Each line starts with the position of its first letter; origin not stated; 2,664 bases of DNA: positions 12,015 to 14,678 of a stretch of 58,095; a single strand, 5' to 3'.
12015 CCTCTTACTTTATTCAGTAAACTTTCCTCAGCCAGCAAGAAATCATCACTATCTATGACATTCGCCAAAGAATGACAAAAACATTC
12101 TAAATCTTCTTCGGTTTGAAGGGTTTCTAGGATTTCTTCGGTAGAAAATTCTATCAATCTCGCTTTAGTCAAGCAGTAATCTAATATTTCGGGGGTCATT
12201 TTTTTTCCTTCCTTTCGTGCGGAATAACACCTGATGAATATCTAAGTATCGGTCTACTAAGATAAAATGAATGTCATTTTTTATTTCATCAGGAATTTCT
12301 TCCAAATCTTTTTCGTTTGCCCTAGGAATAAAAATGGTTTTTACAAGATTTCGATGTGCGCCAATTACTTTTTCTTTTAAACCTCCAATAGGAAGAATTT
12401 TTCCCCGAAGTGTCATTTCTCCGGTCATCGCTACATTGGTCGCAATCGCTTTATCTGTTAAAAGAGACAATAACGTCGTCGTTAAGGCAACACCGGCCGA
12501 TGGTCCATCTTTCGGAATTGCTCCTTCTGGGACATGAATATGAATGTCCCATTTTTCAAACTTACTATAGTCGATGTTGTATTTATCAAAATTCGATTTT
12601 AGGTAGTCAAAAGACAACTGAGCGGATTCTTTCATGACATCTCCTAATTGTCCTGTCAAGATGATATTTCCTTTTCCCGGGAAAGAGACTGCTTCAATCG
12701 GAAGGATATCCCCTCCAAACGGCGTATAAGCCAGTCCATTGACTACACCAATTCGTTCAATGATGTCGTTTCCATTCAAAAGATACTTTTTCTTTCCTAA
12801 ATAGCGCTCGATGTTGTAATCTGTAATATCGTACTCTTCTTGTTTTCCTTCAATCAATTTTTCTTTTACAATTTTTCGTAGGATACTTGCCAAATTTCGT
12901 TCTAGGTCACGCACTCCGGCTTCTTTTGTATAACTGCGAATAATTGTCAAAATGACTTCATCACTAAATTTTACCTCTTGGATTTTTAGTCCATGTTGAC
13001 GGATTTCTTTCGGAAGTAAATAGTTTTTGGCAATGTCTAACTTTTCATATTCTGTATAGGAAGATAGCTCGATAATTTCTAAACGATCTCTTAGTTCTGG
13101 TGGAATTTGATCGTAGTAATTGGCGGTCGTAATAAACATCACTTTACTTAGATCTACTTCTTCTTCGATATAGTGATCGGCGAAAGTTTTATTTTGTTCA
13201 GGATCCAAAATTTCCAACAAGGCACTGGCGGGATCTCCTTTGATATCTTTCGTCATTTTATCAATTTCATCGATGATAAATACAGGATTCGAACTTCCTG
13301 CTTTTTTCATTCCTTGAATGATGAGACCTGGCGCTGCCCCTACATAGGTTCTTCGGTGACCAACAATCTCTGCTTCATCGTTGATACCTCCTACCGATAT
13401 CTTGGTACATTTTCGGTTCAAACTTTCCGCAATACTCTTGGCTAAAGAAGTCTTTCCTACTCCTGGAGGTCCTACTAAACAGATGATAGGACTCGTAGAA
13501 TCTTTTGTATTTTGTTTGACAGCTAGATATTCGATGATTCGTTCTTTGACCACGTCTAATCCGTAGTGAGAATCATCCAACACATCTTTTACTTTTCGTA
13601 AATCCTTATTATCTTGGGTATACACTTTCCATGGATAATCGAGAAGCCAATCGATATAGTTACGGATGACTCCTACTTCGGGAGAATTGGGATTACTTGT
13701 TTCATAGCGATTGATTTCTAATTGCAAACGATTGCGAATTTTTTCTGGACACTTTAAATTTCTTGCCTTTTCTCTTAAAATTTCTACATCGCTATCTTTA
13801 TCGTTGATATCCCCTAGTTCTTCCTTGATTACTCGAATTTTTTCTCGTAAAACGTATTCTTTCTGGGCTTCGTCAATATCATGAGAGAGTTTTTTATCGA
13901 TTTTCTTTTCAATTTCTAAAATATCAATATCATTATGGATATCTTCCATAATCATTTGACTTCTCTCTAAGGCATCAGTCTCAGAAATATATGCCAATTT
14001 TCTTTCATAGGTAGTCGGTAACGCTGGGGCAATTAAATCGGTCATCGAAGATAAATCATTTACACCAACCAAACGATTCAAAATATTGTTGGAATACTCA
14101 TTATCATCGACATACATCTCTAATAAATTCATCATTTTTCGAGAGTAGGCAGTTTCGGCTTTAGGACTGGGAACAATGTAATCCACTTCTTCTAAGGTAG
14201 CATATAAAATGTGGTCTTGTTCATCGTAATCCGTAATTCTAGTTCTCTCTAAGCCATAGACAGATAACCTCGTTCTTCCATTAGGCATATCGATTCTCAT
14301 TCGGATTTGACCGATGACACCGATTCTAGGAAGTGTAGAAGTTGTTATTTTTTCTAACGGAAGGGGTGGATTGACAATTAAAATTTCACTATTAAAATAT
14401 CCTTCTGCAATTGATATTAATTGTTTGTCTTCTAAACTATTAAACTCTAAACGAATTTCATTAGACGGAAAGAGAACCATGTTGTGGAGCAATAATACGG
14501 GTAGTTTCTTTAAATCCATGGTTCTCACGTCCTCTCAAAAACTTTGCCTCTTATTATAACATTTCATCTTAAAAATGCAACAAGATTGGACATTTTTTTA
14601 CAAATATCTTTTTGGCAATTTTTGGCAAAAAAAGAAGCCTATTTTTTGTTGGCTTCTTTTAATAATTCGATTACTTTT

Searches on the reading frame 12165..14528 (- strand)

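Call 31: search_protein_families(library=ncbifam, proteins=[window:12165-14528:-])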
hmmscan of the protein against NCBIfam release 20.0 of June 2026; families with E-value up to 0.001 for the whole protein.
window:12165-14528:- (787 aa): 21 families
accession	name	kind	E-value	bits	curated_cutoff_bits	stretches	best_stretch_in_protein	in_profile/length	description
TIGR00763.1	lon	equivalog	1.4e-252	840.7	608.05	1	11-769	2-795/795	endopeptidase La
NF008053.0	PRK10787.1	equivalog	3.8e-208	693.3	891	1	9-767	11-769/784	endopeptidase La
TIGR02903.1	spore_lon_C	equivalog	1.1e-28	100.1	678.8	1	583-750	436-600/615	Lon family ATP-dependent protease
TIGR00764.1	lon_rel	equivalog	6.3e-27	94.4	516.6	1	547-776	377-600/608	ATP-dependent protease LonB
TIGR02902.1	spore_lonB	equivalog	6.6e-24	84.4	723.3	1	591-750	346-516/531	ATP-dependent protease LonB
TIGR02653.1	Lon_rel_chp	hypoth_equivalog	3.8e-13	48.7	628.25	1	612-754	515-657/675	protease Lon-related BREX system protein BrxL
TIGR02639.1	ClpA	equivalog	5.3e-12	44.8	993.15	1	301-470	439-605/734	ATP-dependent Clp protease ATP-binding subunit ClpA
TIGR00635.1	ruvB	equivalog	2.1e-07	30.3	299.05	1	323-431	8-99/305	Holliday junction branch migration DNA helicase RuvB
NF003229.0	PRK04195.1-5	equivalog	3.5e-07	29.3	280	1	326-563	24-231/413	replication factor C large subunit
NF000868.0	PRK00080.1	equivalog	2.4e-06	26.7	282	1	323-390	29-95/330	Holliday junction branch migration DNA helicase RuvB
TIGR00416.1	sms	equivalog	3e-06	26.3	403.05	1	657-741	353-436/454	DNA repair protein RadA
NF010248.0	PRK13695.1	equivalog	7.7e-05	22.5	156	0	349-382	6-37/180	NTPase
TIGR03345.1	VI_ClpV1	equivalog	8e-05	21.1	884.95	1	181-429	432-684/852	type VI secretion system ATPase TssH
TIGR00368.1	TIGR00368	hypoth_equivalog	8.1e-05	21.4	362.4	0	652-746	51-146/499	YifB family Mg chelatase-like AAA ATPase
NF003069.1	PRK03992.1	subfamily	0.00029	20.1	500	1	349-426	168-237/379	proteasome-activating nucleotidase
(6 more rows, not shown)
